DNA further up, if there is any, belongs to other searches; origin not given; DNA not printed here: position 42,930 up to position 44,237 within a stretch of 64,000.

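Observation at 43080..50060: Tailoring set next to the nonulosonate genes: ATP-grasp, LmbE-type deacetylase, second GNAT, AsnB-type amidotransferase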

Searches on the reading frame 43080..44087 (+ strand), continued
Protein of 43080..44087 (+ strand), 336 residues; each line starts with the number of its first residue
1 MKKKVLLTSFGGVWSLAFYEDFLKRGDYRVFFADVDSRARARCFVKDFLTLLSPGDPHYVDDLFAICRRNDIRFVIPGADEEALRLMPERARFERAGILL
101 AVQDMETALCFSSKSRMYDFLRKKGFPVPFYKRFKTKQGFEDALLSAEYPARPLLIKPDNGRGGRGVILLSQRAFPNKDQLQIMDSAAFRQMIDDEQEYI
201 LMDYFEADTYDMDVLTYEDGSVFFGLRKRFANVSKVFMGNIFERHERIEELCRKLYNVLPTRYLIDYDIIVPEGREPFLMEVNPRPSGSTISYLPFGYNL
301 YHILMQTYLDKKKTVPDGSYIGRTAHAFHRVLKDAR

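Call 56: find_homologous_proteins(query=A1, max_evalue=1e-10)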
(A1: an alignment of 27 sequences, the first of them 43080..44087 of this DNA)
Query A1 (27 sequences) (336 aa, profile of the alignment): 66 proteins with E <= 1e-10 among 8000 candidates.
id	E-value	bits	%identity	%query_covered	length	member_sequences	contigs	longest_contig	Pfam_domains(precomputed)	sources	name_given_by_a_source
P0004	5.4e-149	514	50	99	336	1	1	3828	PF14397.12,PF15632.12,PF02655.20,PF21360.4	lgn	-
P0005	5.5e-146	504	52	98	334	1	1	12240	PF14397.12,PF15632.12,PF02655.20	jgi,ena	-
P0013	1.3e-145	503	46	99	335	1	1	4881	PF14397.12,PF15632.12,PF02655.20,PF21360.4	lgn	-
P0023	4.6e-145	501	44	99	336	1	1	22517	PF15632.12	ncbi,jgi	jgi:hypothetical protein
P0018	5.4e-145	501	46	99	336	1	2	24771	PF15632.12,PF21360.4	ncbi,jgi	jgi:hypothetical protein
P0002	1.4e-144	499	76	100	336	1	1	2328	PF14397.12,PF15632.12,PF02655.20,PF21360.4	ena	-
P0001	2.5e-144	498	100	100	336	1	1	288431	PF14397.12,PF15632.12,PF02655.20,PF21360.4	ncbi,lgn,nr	ncbi:MAG: ATP-grasp domain-containing protein [Candidatus Omnitrophota bacterium]|nr:ATP-grasp domai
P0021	1.2e-142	493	46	99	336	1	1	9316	PF15632.12,PF02655.20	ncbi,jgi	jgi:hypothetical protein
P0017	7.6e-142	490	45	99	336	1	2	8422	PF15632.12,PF02655.20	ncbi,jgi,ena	jgi:carbamoyl-phosphate synthase large subunit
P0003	1.1e-141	490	59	99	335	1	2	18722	PF14397.12,PF15632.12,PF02655.20,PF21360.4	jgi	-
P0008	1.5e-141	489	50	98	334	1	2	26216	PF14397.12,PF15632.12,PF02655.20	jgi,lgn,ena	-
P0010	2.9e-141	488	50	98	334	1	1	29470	PF15632.12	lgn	-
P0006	5.7e-140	484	51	96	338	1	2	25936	PF14397.12,PF15632.12,PF02655.20,PF21360.4,PF07478.19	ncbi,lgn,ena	-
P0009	1.2e-138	480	48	99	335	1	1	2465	PF14397.12,PF15632.12,PF02655.20,PF21360.4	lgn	-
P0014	2.4e-137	475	46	99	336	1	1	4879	PF15632.12,PF02655.20,PF21360.4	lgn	-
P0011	7.4e-137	474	52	99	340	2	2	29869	PF14397.12,PF15632.12,PF02655.20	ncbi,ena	-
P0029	3.9e-126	439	43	99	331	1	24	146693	PF15632.12,PF21360.4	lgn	-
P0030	6.3e-125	435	41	93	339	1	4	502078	PF13535.12,PF14397.12,PF15632.12,PF02655.20,PF21360.4,PF07478.19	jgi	-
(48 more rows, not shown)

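Call 61: search_protein_representatives(alignment_id=A1)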
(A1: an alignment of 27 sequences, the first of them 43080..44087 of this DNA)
Query: 27 sequences, 337 profile positions. Proteins with E-value up to 0.001 (for the whole library): 11466; up to 1e-10: 4892; up to 1e-30: 611. The best 150 are listed.
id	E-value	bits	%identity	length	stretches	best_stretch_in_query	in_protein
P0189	3.7e-139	479.8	-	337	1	1-334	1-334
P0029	1.2e-126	438.6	-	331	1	1-333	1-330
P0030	2.0e-125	434.6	-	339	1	2-335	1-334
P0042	1.5e-122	425.2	-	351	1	2-335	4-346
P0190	4.0e-120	417.2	-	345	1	3-334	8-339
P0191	4.2e-120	417.1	-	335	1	2-333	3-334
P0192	2.7e-98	345.4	-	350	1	4-329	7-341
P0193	2.5e-94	332.4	-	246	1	93-334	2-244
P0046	5.4e-94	331.3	-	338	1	3-297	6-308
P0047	1.1e-92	327.0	-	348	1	16-334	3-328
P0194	1.4e-90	320.1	-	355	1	3-316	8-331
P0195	3.1e-89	315.6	-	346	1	4-319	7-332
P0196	1.5e-84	300.2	-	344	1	3-326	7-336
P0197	6.2e-83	294.9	-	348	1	3-325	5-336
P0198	6.8e-82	291.5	-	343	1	2-331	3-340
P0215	8.0e-71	255.1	-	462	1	2-324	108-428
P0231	5.6e-68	245.8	-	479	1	3-312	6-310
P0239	8.3e-67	241.9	-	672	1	2-320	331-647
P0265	7.4e-63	228.9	-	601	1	3-312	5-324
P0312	6.5e-55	202.8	-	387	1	3-310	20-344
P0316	1.1e-54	202.0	-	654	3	4-317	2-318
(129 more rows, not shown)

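Call 62: search_protein_families(library=pfam, proteins=[P0239, P0265, P0231, P0215, P0316, P0312], max_evalue=0.0001)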
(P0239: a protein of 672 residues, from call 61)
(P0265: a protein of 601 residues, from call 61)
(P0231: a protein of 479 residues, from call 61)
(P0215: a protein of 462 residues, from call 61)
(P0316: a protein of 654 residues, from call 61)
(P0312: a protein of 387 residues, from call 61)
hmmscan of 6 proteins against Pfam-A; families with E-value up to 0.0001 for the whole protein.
P0239 (672 aa): 4 families
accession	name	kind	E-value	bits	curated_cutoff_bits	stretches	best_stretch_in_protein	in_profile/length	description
PF15632.11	ATPgrasp_Ter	-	3.8e-22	78.9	29.1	1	524-639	5-112/131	ATP-grasp in the biosynthetic pathway with Ter operon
PF21360.3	PylC-like_N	-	3.5e-13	49.9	27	1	335-431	2-95/96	PylC-like, N-terminal domain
PF02655.19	ATP-grasp_3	-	1.9e-11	44.7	23.2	1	443-615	2-159/160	ATP-grasp domain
PF14397.11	ATPgrasp_ST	-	1.2e-06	28.4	31.4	0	436-507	13-85/278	Sugar-transfer associated ATP-grasp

P0265 (601 aa): 6 families
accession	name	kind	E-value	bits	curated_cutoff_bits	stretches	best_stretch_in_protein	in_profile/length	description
PF02348.25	CTP_transf_3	-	1.4e-34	120.2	22.6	1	355-579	1-206/217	Cytidylyltransferase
PF15632.11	ATPgrasp_Ter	-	2.1e-14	53.9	29.1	1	210-337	4-125/131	ATP-grasp in the biosynthetic pathway with Ter operon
PF21360.3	PylC-like_N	-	1.1e-13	51.6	27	1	7-104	1-95/96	PylC-like, N-terminal domain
PF02655.19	ATP-grasp_3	-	1.9e-07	31.7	23.2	1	116-301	2-160/160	ATP-grasp domain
PF14397.11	ATPgrasp_ST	-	5.5e-07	29.5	31.4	0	246-302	204-260/278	Sugar-transfer associated ATP-grasp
PF12804.13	NTP_transf_3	-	4.4e-05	24.1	27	1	369-473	15-117/160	MobA-like NTP transferase domain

P0231 (479 aa): 7 families
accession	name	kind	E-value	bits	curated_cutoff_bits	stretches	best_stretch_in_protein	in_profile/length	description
PF15632.11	ATPgrasp_Ter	-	1.6e-18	67.2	29.1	1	195-315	3-117/131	ATP-grasp in the biosynthetic pathway with Ter operon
PF13302.13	Acetyltransf_3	-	6.4e-16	59.7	25.4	1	327-460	3-138/138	Acetyltransferase (GNAT) domain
PF00583.31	Acetyltransf_1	-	5.2e-13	49.7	20.7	1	356-459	16-116/116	Acetyltransferase (GNAT) family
PF21360.3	PylC-like_N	-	5.3e-11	43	27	1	34-105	24-95/96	PylC-like, N-terminal domain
PF02655.19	ATP-grasp_3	-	1e-09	39.1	23.2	1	119-286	4-159/160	ATP-grasp domain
PF13508.13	Acetyltransf_7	-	1.6e-06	28.9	27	1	386-460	11-83/84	Acetyltransferase (GNAT) domain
PF02786.22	CPSase_L_D2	-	3.6e-06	27.1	19.8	0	246-312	141-209/211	Carbamoyl-phosphate synthase L chain, ATP binding domain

P0215 (462 aa): 3 families
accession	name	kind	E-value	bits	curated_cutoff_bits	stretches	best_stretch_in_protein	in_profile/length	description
PF15632.11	ATPgrasp_Ter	-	3.3e-23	82.4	29.1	1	301-432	4-128/131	ATP-grasp in the biosynthetic pathway with Ter operon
PF02655.19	ATP-grasp_3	-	7.6e-13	49.3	23.2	1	221-393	2-159/160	ATP-grasp domain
PF21360.3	PylC-like_N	-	1.6e-08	35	27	1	112-209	2-95/96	PylC-like, N-terminal domain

P0316 (654 aa): 4 families
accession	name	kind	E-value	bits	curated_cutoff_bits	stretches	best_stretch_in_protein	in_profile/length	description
PF15632.11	ATPgrasp_Ter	-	5.1e-29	101.1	29.1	2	519-644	5-124/131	ATP-grasp in the biosynthetic pathway with Ter operon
PF02655.19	ATP-grasp_3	-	1.7e-17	64.4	23.2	1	470-608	1-159/160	ATP-grasp domain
PF21360.3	PylC-like_N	-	2e-12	47.5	27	1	387-460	23-96/96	PylC-like, N-terminal domain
PF02786.22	CPSase_L_D2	-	6.6e-05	22.9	19.8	0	567-608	139-182/211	Carbamoyl-phosphate synthase L chain, ATP binding domain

P0312 (387 aa): 2 families
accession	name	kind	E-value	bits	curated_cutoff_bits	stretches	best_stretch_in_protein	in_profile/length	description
PF15632.11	ATPgrasp_Ter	-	3.6e-14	53.1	29.1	1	230-345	4-111/131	ATP-grasp in the biosynthetic pathway with Ter operon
PF21360.3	PylC-like_N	-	8e-12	45.6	27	1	24-120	3-94/96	PylC-like, N-terminal domain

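Call 67: search_dna_similar(query=window:43080-44087:+, collection=plasmids, mode=protein, max_evalue=1e-10, max_rows=25)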
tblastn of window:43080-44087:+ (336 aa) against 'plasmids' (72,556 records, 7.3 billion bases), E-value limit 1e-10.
Records with a match: 2; places in all: 2; records where one place covers at least 80% of the query: 2.
Best place of each record, by identity: <60% 2.
By first word of the organism name: Haloarcula 1; Ensifer 1.
By predicted mobility (MOB-suite, as given by PLSDB): non-mobilizable 2.
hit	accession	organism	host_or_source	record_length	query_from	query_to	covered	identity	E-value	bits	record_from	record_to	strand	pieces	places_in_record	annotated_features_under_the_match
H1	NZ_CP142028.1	Haloarcula sp. GH36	cell culture,inland salt lake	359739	5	309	91%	25.8%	5e-12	74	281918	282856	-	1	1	ATP-grasp domain-containing protein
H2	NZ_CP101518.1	Ensifer adhaerens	cell cuture,rhizosphere soil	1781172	23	316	88%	22.4%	9e-13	77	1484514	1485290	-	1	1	none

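Call 68: get_annotated_region(hit=H1, flank=12000)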
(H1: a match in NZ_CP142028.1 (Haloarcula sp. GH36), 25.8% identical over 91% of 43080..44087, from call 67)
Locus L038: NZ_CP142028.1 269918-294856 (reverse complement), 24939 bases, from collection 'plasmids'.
description: Haloarcula sp. GH36 plasmid unnamed1, complete sequence
organism: Haloarcula sp. GH36 (NCBI taxid 3111776)
taxonomy: Archaea; Euryarchaeota; Halobacteria; Halobacteriales; Haloarculaceae; Haloarcula; Haloarcula sp. GH36
host: -; source: cell culture,inland salt lake; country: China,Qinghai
typing (MOB-suite, as given by PLSDB): non-mobilizable
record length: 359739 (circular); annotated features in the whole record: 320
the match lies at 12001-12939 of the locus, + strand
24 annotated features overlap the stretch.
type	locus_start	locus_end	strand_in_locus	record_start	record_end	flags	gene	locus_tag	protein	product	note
CDS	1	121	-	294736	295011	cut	-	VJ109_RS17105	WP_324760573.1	ArsR family transcriptional regulator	-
CDS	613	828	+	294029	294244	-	-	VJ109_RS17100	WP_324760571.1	hypothetical protein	-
CDS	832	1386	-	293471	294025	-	-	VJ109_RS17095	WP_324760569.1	hypothetical protein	-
CDS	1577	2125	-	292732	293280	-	-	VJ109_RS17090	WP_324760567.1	hypothetical protein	-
CDS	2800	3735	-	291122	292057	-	-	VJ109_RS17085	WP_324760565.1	DUF1616 domain-containing protein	-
CDS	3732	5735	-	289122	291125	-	-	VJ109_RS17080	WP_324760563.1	hypothetical protein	-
CDS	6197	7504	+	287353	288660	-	-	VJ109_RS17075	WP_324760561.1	sulfatase-like hydrolase/transferase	-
CDS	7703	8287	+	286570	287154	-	-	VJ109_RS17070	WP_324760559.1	acyltransferase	-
CDS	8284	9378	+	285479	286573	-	-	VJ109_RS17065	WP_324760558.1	DegT/DnrJ/EryC1/StrS family aminotransferase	-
CDS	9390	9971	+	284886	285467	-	-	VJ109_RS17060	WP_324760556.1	metal-dependent hydrolase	-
CDS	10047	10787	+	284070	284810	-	-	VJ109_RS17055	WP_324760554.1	polysaccharide deacetylase family protein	GO:0005975 - carbohydrate metabolic process [Evidence IEA]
CDS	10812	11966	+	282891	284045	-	-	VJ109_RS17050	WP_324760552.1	glycosyltransferase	-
CDS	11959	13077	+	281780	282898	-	-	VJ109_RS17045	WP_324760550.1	ATP-grasp domain-containing protein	-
CDS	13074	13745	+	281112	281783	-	-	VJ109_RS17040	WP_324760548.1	HAD-IA family hydrolase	GO:0008152 - metabolic process [Evidence IEA]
CDS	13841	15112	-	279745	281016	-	-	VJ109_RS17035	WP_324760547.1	nucleotide sugar dehydrogenase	GO:0000271 - polysaccharide biosynthetic process [Evidence IEA]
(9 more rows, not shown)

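Call 69: get_annotated_region(hit=H2, flank=12000)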
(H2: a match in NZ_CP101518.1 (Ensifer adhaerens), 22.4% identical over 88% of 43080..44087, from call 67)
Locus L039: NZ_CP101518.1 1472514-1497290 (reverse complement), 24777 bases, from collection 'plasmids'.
description: Ensifer adhaerens strain NER9 plasmid pA, complete sequence
organism: Ensifer adhaerens (NCBI taxid 106592)
taxonomy: Bacteria; Pseudomonadota; Alphaproteobacteria; Hyphomicrobiales; Rhizobiaceae; Ensifer; Ensifer adhaerens
host: -; source: cell cuture,rhizosphere soil; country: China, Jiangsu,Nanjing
typing (MOB-suite, as given by PLSDB): non-mobilizable; mating-pair formation MPF_T
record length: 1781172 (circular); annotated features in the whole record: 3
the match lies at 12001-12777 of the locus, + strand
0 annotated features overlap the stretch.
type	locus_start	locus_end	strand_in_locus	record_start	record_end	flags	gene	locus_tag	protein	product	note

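Call 76: find_encoding_contigs(protein=P0008, flank=10000, max_places=1)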
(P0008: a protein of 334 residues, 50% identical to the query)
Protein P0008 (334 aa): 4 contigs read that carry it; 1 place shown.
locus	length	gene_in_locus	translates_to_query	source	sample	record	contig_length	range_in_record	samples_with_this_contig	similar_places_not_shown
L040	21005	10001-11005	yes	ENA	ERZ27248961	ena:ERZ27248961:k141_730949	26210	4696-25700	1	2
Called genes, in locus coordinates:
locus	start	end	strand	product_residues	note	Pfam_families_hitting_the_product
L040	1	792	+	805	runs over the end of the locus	PF09586:YfhO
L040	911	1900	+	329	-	PF04055:Radical_SAM, PF13186:SPASM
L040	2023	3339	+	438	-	PF00202:Aminotran_3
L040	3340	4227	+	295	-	PF00248:Aldo_ket_red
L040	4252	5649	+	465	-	PF02310:B12-binding, PF04055:Radical_SAM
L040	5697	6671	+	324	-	PF00583:Acetyltransf_1 (weak)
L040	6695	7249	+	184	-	PF13302:Acetyltransf_3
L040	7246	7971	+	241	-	PF02348:CTP_transf_3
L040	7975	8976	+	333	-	-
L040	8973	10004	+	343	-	PF03102:NeuB, PF08666:SAF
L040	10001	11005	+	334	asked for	PF14397:ATPgrasp_ST (faint), PF02655:ATP-grasp_3 (weak), PF15632:ATPgrasp_Ter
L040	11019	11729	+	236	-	PF02585:PIG-L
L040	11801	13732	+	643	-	PF00733:Asn_synthase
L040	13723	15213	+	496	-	PF01943:Polysacc_synt, PF13440:Polysacc_synt_3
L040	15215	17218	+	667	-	-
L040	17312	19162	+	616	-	-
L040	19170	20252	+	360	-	PF01408:GFO_IDH_MocA, PF22725:GFO_IDH_MocA_C3, PF02894:GFO_IDH_MocA_C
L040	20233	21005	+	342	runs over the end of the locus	PF13489:Methyltransf_23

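Call 77: find_encoding_contigs(protein=P0018, flank=10000, max_places=1)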
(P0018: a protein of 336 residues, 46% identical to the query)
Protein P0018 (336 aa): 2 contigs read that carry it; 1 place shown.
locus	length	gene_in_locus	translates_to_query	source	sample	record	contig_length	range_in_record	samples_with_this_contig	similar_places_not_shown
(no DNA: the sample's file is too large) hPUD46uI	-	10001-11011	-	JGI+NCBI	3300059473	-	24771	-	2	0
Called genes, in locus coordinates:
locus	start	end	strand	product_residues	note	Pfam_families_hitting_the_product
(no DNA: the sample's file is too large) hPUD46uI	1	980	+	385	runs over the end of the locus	PF00155:Aminotran_1_2, PF01041:DegT_DnrJ_EryC1, PF01212:Beta_elim_lyase (weak)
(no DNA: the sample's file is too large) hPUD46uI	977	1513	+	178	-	PF13302:Acetyltransf_3, PF00583:Acetyltransf_1, PF13420:Acetyltransf_4 (weak), PF13523:Acetyltransf_8 (weak), PF13508:Acetyltransf_7 (weak)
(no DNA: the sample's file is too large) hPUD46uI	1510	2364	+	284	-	PF00248:Aldo_ket_red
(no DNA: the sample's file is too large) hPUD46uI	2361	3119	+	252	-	PF02348:CTP_transf_3, PF12804:NTP_transf_3 (weak)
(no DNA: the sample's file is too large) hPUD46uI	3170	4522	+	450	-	PF00202:Aminotran_3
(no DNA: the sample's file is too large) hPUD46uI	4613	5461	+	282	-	PF01073:3Beta_HSD, PF01370:Epimerase, PF04321:RmlD_sub_bind, PF13460:NAD_binding_10, PF16363:GDP_Man_Dehyd, PF07993:NAD_binding_4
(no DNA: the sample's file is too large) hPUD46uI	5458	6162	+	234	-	PF00149:Metallophos, PF12850:Metallophos_2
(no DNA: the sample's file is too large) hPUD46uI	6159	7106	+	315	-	PF21360:PylC-like_N (faint), PF02655:ATP-grasp_3, PF15632:ATPgrasp_Ter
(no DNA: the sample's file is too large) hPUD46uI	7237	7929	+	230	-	PF02585:PIG-L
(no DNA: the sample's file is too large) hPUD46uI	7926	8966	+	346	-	PF04101:Glyco_tran_28_C (faint)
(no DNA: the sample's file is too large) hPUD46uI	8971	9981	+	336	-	PF03102:NeuB, PF08666:SAF (weak)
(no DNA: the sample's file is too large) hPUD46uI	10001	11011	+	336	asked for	PF21360:PylC-like_N (faint), PF15632:ATPgrasp_Ter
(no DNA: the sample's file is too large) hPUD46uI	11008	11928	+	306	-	PF00389:2-Hacid_dh, PF02826:2-Hacid_dh_C, PF00670:AdoHcyase_NAD (weak)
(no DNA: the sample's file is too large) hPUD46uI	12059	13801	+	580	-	PF00005:ABC_tran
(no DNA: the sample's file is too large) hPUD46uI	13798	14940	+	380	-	PF27908:Lept_O_ant_chp1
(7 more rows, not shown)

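Call 78: find_encoding_contigs(protein=P0030, flank=10000, max_places=1)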
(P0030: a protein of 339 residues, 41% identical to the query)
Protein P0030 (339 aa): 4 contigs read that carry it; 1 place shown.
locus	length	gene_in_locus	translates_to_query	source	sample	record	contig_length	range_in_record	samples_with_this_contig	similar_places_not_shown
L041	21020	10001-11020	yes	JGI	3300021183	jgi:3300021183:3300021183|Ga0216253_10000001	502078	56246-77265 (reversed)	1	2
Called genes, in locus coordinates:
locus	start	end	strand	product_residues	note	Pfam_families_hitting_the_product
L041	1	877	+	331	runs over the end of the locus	PF01073:3Beta_HSD, PF01370:Epimerase, PF02719:Polysacc_synt_2, PF04321:RmlD_sub_bind (weak), PF05368:NmrA (weak), PF07993:NAD_binding_4 (faint), PF13460:NAD_binding_10, PF16363:GDP_Man_Dehyd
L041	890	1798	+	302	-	PF00248:Aldo_ket_red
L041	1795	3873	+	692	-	PF02348:CTP_transf_3, PF00202:Aminotran_3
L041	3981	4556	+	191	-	PF13302:Acetyltransf_3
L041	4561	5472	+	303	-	PF13489:Methyltransf_23, PF13847:Methyltransf_31, PF08241:Methyltransf_11, PF08242:Methyltransf_12, PF13649:Methyltransf_25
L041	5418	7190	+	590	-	-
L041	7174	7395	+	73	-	PF00550:PP-binding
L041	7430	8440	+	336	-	PF03102:NeuB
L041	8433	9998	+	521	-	PF00682:HMGL-like, PF22617:HCS_D2, PF08502:LeuA_dimer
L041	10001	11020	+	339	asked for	PF21360:PylC-like_N (weak), PF14397:ATPgrasp_ST (faint), PF02655:ATP-grasp_3, PF07478:Dala_Dala_lig_C (faint), PF13535:ATP-grasp_4 (weak), PF15632:ATPgrasp_Ter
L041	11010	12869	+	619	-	-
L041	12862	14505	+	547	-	PF00733:Asn_synthase (weak)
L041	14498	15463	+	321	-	PF01408:GFO_IDH_MocA, PF02894:GFO_IDH_MocA_C, PF22725:GFO_IDH_MocA_C3 (weak)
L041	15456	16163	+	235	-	PF00551:Formyl_trans_N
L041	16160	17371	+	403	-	PF13439:Glyco_transf_4 (weak), PF00534:Glycos_transf_1, PF13692:Glyco_trans_1_4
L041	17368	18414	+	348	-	PF13439:Glyco_transf_4, PF00534:Glycos_transf_1, PF13692:Glyco_trans_1_4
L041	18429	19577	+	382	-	PF13439:Glyco_transf_4, PF00534:Glycos_transf_1, PF13692:Glyco_trans_1_4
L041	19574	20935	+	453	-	PF00483:NTP_transferase, PF22640:ManC_GMP_beta-helix, PF01050:MannoseP_isomer, PF07883:Cupin_2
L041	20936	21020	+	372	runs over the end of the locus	PF01370:Epimerase, PF04321:RmlD_sub_bind (weak), PF16363:GDP_Man_Dehyd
